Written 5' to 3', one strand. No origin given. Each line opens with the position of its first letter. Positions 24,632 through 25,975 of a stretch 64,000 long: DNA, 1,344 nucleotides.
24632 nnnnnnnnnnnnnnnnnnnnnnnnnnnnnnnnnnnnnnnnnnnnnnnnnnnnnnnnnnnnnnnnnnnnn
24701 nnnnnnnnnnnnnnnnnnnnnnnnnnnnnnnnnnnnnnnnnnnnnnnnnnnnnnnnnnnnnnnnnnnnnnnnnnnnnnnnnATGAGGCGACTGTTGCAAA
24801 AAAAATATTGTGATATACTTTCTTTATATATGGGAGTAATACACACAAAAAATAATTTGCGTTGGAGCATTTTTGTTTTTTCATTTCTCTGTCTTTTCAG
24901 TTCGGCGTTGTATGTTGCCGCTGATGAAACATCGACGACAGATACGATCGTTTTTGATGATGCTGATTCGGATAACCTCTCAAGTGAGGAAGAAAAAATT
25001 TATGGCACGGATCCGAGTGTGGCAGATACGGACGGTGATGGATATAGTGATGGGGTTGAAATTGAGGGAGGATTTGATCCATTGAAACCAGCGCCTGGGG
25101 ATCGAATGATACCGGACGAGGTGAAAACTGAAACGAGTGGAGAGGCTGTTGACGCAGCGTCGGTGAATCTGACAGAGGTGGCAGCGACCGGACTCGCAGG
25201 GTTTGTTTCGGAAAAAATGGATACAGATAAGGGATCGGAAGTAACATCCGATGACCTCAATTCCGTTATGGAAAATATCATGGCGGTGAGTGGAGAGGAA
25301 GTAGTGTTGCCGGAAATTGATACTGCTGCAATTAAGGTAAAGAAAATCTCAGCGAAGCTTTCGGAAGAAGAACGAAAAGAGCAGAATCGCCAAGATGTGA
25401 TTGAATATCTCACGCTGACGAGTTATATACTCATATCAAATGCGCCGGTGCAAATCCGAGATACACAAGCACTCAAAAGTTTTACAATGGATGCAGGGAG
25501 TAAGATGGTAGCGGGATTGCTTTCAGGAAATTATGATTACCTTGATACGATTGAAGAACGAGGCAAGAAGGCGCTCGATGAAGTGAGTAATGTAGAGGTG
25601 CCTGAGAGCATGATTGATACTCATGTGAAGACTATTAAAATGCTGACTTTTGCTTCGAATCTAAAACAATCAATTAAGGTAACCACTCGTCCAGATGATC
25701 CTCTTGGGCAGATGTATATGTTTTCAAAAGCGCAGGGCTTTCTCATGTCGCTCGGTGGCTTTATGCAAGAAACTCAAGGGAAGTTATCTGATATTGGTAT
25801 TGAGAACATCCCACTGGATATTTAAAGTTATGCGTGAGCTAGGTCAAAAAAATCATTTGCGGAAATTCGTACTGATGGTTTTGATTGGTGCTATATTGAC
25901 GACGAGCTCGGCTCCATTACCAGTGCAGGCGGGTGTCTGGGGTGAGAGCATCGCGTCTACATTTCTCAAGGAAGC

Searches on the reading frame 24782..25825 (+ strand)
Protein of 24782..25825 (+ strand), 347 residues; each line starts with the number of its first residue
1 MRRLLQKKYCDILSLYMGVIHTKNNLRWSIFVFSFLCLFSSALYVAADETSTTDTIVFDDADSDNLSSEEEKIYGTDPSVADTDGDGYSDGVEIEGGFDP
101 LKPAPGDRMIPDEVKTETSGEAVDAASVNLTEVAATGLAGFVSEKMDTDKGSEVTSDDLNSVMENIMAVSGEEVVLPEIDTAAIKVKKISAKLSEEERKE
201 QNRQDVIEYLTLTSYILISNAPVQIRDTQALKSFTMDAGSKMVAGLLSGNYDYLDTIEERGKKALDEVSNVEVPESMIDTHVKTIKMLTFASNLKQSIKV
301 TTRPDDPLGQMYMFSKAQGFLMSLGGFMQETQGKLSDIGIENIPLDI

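Call 9: search_protein_families(library=pfam, proteins=[window:24782-25825:+])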
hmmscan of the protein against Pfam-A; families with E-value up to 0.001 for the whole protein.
window:24782-25825:+ (347 aa): 1 family
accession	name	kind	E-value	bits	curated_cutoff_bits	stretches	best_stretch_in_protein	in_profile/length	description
PF18884.5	TSP3_bac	-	4.4e-09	36.5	25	1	82-103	1-22/22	Bacterial TSP3 repeat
